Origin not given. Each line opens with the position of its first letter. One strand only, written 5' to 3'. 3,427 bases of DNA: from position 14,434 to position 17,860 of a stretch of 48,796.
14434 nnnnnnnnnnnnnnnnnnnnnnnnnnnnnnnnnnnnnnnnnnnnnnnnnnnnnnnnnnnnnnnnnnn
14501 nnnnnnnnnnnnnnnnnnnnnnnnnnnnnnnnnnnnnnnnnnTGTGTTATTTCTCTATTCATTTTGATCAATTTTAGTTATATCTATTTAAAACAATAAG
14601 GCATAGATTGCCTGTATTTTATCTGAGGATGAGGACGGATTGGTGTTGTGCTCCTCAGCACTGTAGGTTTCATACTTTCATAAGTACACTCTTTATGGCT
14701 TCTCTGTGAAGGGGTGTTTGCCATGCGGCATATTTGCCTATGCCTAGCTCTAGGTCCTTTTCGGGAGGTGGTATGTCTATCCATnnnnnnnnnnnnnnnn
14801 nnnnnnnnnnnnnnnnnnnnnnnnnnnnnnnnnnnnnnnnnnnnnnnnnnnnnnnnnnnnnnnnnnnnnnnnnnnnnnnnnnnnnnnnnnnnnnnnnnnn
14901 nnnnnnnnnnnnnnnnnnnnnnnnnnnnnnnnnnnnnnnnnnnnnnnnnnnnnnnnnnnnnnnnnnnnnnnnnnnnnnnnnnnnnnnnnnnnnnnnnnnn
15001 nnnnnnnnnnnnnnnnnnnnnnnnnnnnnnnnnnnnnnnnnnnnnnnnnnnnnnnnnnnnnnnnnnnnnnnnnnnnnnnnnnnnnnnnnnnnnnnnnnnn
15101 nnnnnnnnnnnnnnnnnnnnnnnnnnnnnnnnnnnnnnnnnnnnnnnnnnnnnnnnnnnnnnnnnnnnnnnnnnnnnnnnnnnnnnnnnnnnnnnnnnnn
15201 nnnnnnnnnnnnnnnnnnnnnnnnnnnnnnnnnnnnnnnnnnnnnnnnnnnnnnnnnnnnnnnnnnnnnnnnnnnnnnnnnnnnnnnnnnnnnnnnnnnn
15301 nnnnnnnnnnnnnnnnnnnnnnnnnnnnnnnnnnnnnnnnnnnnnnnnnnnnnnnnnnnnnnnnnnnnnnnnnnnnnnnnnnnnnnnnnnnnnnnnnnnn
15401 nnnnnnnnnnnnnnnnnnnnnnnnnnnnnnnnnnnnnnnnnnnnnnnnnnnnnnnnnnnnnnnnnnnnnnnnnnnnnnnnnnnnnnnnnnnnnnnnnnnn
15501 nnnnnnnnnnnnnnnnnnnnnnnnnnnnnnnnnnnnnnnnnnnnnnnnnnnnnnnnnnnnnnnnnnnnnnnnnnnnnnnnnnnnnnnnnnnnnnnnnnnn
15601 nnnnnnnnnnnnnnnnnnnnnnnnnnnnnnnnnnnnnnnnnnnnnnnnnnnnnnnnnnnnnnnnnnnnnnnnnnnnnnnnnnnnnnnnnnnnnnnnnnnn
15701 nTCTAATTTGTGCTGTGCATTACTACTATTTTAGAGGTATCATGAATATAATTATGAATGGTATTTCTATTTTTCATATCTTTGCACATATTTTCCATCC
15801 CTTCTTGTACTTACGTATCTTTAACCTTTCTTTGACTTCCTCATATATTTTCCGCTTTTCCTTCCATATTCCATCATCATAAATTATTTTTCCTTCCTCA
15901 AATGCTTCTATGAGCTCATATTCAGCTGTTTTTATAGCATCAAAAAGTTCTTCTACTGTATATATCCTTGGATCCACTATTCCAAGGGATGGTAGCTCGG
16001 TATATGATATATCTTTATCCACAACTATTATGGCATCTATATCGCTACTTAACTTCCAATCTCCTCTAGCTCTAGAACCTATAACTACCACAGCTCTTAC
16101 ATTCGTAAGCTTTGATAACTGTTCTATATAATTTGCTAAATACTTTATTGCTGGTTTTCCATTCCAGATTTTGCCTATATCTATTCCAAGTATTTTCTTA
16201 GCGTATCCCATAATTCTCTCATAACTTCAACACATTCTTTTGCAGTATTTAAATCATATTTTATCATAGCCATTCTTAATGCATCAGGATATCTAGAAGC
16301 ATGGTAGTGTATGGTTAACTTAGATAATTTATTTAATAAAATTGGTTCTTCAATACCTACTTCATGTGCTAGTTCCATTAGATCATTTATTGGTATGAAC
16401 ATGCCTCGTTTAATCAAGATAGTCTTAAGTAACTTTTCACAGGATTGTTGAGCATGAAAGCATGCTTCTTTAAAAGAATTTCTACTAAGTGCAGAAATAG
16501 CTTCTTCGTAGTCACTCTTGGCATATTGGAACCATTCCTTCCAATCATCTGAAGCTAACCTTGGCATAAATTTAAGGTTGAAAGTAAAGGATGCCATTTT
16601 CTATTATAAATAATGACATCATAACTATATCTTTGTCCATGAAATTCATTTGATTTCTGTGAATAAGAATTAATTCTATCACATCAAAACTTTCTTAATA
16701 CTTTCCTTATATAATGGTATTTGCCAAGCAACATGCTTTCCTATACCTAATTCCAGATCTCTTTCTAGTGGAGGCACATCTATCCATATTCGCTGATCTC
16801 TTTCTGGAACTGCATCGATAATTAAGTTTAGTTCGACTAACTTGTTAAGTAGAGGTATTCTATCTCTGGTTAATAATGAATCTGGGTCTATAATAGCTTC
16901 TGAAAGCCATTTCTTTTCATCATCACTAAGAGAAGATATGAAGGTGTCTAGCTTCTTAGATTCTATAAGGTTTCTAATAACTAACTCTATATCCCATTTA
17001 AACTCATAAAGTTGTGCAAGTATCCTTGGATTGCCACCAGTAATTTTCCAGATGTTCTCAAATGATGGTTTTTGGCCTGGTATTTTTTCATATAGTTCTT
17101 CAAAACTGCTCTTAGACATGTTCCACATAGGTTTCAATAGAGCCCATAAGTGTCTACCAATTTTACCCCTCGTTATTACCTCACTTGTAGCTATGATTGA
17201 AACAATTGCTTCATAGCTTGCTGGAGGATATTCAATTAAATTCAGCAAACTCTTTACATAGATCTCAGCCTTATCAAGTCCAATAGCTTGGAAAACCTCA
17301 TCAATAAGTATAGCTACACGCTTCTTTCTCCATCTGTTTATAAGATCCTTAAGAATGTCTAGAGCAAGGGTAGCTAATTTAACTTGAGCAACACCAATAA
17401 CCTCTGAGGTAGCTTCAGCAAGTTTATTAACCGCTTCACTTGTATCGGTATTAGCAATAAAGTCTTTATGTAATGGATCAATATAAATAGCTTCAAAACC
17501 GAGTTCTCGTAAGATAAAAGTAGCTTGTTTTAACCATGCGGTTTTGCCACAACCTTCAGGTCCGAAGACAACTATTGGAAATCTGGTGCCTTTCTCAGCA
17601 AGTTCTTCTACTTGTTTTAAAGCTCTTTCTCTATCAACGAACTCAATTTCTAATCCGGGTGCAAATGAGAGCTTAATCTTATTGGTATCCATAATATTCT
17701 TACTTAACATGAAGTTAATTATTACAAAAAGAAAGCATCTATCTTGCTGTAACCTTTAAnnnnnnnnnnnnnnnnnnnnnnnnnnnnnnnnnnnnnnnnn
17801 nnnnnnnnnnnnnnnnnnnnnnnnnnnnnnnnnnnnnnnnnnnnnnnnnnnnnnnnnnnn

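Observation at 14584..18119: Higher-GC island splitting the glycosylation cluster: ATPase / MNT / HEPN / ATPase / aspartic protease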

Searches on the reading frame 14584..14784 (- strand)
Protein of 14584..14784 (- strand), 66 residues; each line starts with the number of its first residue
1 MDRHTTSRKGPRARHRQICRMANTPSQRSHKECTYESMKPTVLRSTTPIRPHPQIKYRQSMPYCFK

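Call 3: search_protein_families(library=pfam, proteins=[window:14584-14784:-], max_evalue=0.01)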
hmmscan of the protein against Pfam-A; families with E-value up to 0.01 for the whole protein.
window:14584-14784:- (66 aa): 0 families

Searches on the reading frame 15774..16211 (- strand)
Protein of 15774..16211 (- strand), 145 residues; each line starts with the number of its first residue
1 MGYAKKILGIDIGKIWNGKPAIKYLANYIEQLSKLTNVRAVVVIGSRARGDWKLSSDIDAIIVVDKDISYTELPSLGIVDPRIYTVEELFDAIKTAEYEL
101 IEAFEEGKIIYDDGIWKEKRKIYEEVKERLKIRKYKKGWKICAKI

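Call 3: search_protein_families(library=pfam, proteins=[window:15774-16211:-], max_evalue=0.01)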
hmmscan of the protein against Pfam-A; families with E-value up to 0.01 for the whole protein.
window:15774-16211:- (145 aa): 2 families
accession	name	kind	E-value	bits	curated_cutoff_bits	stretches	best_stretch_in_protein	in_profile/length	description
PF18765.7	Polbeta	-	5.8e-08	33.2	26.9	1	29-123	4-88/93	Polymerase beta, Nucleotidyltransferase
PF01909.29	NTP_transf_2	-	1.2e-07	32.5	21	1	26-130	5-75/93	Nucleotidyltransferase domain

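Call 4: search_protein_families(library=padloc, proteins=[window:15774-16211:-], max_evalue=0.01)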
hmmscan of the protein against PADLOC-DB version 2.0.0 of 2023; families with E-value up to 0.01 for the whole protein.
window:15774-16211:- (145 aa): 9 families
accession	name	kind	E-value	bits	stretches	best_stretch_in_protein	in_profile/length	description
PDLC04903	PDC-S09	-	9.9e-08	30.3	1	36-71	24-59/108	-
PDLC04907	PDC-S09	-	3.5e-06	25.1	1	25-66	14-55/114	-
PDLC04902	PDC-S09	-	1e-05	23.7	1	26-69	9-52/97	-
PDLC04904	PDC-S09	-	6.9e-05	21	1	22-73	9-60/104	-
PDLC04906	PDC-S09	-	9.3e-05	20.8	1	22-72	8-59/98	-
PDLC04778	PDC-M70A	-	0.0001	19.7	1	23-66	34-75/355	-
PDLC04368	PDC-M05A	-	0.00052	17.9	1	36-73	105-141/201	-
PDLC04905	PDC-S09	-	0.0012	17.2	1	23-68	6-52/101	-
PDLC04369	PDC-M05A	-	0.0014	16.3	1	30-65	97-130/201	-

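Call 5: search_protein_families(library=ncbifam, proteins=[window:15774-16211:-], max_evalue=0.01)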
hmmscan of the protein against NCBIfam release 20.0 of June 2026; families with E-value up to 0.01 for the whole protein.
window:15774-16211:- (145 aa): 2 families
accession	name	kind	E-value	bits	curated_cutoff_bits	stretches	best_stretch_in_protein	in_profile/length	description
NF047752.1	MntA_antitoxin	equivalog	0.00012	21.9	60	1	34-101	3-60/106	type VII toxin-antitoxin system MntA family adenylyltransferase antitoxin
NF051895.1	anti_phage_HalB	equivalog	0.00031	20.4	190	1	42-113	3-72/211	anti-phage Hailong system nucleotidyltransferase HalB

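Call 46: search_solved_structures(query=window:15774-16211:-, max_evalue=1, show_alignments=2)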
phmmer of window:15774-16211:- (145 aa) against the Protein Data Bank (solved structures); distinct sequences matched with E-value up to 1: 6.
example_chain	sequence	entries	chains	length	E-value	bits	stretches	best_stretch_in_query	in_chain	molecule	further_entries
2rff_A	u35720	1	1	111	0.0016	21.5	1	26-68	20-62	Putative nucleotidyltransferase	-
9z7q_I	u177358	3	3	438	0.0066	19.5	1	26-95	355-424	Cmr1-MntA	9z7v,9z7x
9xbd_E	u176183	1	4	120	0.019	18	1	37-72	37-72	Nucleotidyltransferase domain-containing protein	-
9dbh_A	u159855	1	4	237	0.037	17.1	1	37-134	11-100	HalB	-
9dbj_A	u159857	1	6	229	0.046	16.8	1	38-134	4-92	HalB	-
7ae2_B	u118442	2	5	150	0.28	14.2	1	29-125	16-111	MNT ANTITOXIN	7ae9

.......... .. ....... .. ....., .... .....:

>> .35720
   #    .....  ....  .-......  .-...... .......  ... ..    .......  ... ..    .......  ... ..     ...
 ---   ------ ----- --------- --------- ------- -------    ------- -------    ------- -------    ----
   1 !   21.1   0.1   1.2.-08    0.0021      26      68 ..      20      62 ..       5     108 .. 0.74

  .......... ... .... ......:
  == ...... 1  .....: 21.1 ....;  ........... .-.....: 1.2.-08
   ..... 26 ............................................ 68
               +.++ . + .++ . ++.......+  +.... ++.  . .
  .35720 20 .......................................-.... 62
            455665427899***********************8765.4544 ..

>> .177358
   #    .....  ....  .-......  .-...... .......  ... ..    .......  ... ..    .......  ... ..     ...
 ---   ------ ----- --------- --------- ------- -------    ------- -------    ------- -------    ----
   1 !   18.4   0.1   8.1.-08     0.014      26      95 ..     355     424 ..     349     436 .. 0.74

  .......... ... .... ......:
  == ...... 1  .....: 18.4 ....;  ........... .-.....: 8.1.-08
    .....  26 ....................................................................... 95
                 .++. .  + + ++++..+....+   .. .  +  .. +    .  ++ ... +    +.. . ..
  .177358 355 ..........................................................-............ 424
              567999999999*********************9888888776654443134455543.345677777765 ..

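Call 73: search_protein_families(library=phrogs, proteins=[window:15774-16211:-], max_evalue=0.001)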
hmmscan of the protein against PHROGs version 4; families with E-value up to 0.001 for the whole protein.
window:15774-16211:- (145 aa): 1 family
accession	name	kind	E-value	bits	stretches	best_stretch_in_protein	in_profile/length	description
phrog_24076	-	unknown function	7.1e-05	23.3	1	38-119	3-83/229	-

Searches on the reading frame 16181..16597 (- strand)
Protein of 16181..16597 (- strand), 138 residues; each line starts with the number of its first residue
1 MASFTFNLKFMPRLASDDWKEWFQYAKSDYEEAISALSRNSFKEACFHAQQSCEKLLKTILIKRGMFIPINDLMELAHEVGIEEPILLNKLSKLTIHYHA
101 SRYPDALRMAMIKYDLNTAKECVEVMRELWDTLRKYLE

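Call 3: search_protein_families(library=pfam, proteins=[window:16181-16597:-], max_evalue=0.01)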
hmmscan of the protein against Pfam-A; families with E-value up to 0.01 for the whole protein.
window:16181-16597:- (138 aa): 1 family
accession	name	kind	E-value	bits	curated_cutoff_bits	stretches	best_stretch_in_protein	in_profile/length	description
PF05168.19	HEPN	-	1.2e-19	71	22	1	20-135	2-116/117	HEPN domain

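Call 4: search_protein_families(library=padloc, proteins=[window:16181-16597:-], max_evalue=0.01)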
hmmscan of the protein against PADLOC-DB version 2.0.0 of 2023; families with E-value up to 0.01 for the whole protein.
window:16181-16597:- (138 aa): 0 families

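Call 5: search_protein_families(library=ncbifam, proteins=[window:16181-16597:-], max_evalue=0.01)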
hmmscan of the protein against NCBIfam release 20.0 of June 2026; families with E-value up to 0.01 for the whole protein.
window:16181-16597:- (138 aa): 0 families

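Call 44: search_solved_structures(query=window:16181-16597:-, max_evalue=1, show_alignments=3)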
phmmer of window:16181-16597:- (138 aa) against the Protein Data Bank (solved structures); distinct sequences matched with E-value up to 1: 3.
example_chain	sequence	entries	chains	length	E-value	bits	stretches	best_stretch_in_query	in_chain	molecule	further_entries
1ufb_A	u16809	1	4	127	2.6e-06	30.7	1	20-109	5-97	TT1696 protein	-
1wol_A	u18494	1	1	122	1.9e-05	27.9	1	20-124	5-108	122aa long conserved hypothetical protein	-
1o3u_A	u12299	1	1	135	0.0012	22.2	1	24-109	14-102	conserved hypothetical protein TM0613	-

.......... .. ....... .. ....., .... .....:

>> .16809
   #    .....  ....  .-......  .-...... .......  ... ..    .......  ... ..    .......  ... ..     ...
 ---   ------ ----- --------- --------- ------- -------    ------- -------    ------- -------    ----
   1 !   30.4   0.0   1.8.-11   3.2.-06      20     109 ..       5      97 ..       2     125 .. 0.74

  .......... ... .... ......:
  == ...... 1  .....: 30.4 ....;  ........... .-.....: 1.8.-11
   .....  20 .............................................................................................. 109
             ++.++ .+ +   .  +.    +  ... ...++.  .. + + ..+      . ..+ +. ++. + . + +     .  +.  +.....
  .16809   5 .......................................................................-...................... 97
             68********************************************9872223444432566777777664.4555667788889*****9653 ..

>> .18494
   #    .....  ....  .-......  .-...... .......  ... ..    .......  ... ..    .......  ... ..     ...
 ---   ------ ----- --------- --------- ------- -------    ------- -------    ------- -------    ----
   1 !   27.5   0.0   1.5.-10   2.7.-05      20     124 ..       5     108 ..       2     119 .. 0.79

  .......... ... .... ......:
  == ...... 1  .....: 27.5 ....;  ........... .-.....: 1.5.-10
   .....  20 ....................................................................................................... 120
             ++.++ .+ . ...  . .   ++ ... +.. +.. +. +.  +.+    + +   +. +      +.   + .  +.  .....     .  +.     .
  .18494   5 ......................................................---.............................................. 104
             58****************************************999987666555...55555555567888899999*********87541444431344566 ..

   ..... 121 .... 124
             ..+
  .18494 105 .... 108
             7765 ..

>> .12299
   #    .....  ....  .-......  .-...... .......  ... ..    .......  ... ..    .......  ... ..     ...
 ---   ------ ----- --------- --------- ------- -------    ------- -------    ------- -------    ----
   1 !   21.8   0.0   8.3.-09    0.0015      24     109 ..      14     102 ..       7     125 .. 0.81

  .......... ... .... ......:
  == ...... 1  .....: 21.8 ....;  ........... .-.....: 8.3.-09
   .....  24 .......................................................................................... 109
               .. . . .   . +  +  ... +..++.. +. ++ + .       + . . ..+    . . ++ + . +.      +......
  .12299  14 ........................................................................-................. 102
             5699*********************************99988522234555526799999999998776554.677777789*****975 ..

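Call 73: search_protein_families(library=phrogs, proteins=[window:16181-16597:-], max_evalue=0.001)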
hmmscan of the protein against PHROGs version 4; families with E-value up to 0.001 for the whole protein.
window:16181-16597:- (138 aa): 0 families

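Call 84: search_protein_representatives(protein=window:16181-16597:-)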
Query: 138 residues. Proteins with E-value up to 0.001 (for the whole library): 645; up to 1e-10: 13; up to 1e-30: 1. The best 150 are listed.
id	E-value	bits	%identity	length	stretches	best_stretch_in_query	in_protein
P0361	1.5e-36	141.6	56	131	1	11-134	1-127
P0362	2.2e-25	105.4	69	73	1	66-137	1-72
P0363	9.8e-19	83.9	57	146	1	11-78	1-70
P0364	3.4e-17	78.9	50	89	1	62-137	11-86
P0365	3.9e-17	78.7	49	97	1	11-101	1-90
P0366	1.2e-14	70.7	42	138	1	18-137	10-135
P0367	2.3e-14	69.8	44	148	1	16-130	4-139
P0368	4.2e-14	68.9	36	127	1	20-131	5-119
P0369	8.5e-14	67.9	41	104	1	17-111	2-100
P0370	7.5e-13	64.9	42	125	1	21-134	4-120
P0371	1.2e-12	64.3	34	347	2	14-119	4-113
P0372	6.1e-12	61.9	42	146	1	18-135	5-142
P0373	5.8e-11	58.8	36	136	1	19-137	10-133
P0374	3.2e-10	56.4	37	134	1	18-133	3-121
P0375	1.3e-09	54.4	37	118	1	21-115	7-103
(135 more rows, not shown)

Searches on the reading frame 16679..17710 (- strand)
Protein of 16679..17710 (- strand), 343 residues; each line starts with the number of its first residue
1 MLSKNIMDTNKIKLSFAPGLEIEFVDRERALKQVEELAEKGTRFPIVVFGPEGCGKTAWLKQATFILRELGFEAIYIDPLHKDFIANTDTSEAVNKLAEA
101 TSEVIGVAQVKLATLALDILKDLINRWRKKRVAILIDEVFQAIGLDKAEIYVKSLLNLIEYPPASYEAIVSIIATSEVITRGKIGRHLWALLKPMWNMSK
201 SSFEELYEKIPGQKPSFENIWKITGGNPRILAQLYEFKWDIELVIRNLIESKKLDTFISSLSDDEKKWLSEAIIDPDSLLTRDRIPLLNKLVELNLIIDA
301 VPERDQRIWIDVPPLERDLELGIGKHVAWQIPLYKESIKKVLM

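Call 3: search_protein_families(library=pfam, proteins=[window:16679-17710:-], max_evalue=0.01)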
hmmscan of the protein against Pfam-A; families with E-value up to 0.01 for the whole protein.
window:16679-17710:- (343 aa): 10 families
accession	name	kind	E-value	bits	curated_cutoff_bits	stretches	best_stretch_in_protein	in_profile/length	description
PF01637.24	ATPase_2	-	6.6e-71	239.1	33.2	1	24-234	1-225/225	ATPase domain predominantly from Archaea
PF13191.12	AAA_16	-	0.00069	20.6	32.6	1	23-139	1-141/167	AAA ATPase domain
PF25199.1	nSTAND_NTPase5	-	0.0011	19.2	34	0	31-135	29-129/145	Novel STAND NTPase 5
PF13401.12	AAA_22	-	0.0028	18.4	27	1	45-144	7-97/130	AAA domain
PF13245.12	AAA_19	-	0.0028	18.3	25.1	1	43-139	11-99/134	AAA domain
PF24389.1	ORC-CDC6-like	-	0.003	16.8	27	0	35-62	27-51/571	ORC-CDC6-like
PF00004.35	AAA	-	0.006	17.5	21.2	0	47-177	2-110/131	ATPase family associated with various cellular activities (AAA)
PF13604.12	AAA_30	-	0.006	16.8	27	1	34-139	10-97/191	AAA domain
PF13173.12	AAA_14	-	0.0075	16.7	27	0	45-142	4-74/129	AAA domain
PF00931.28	NB-ARC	-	0.0098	15.6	23.5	0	35-153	10-123/248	NB-ARC domain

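Call 4: search_protein_families(library=padloc, proteins=[window:16679-17710:-], max_evalue=0.01)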
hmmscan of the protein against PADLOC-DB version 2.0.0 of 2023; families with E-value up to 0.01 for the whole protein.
window:16679-17710:- (343 aa): 1 family
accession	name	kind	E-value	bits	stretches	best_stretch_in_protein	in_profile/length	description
PDLC04140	mad8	-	0.0027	15.3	0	45-79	29-65/314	mads_8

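Call 5: search_protein_families(library=ncbifam, proteins=[window:16679-17710:-], max_evalue=0.01)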
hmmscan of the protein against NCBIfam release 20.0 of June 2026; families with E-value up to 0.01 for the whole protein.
window:16679-17710:- (343 aa): 3 families
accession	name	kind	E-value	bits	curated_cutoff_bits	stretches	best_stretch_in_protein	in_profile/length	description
TIGR03420.1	DnaA_homol_Hda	equivalog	0.00075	19.1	194.8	1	28-100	23-91/226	DnaA regulatory inactivator Hda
NF009067.0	PRK12402.1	equivalog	0.0026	16.8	317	1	16-60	9-53/340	replication factor C small subunit 2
NF009087.0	PRK12422.1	equivalog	0.0029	16.9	657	1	40-78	137-176/455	chromosomal replication initiator protein DnaA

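Call 23: search_solved_structures(query=window:16679-17710:-, max_evalue=0.01, show_alignments=1)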
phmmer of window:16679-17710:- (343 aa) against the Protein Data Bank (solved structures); distinct sequences matched with E-value up to 0.01: 2.
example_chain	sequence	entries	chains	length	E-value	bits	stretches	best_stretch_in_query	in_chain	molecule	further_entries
2qz4_A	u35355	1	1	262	0.0053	19.1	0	251-320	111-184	Paraplegin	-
6c2u_A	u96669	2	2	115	0.0091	18.4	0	17-77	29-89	phosphate-loop protein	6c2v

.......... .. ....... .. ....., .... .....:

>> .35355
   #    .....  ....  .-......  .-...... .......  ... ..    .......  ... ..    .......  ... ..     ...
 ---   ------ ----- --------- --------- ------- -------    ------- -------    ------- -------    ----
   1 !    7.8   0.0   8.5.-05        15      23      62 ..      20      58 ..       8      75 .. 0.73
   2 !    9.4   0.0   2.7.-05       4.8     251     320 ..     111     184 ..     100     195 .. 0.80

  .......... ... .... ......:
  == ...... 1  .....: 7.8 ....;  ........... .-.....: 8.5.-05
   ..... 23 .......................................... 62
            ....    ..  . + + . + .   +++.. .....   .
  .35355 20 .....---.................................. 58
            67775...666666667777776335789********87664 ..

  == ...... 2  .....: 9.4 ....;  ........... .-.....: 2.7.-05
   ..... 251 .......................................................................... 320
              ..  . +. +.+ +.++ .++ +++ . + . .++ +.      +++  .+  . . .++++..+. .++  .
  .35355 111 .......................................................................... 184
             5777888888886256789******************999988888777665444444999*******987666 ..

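Call 73: search_protein_families(library=phrogs, proteins=[window:16679-17710:-], max_evalue=0.001)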
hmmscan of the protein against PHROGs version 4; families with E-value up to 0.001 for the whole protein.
window:16679-17710:- (343 aa): 0 families
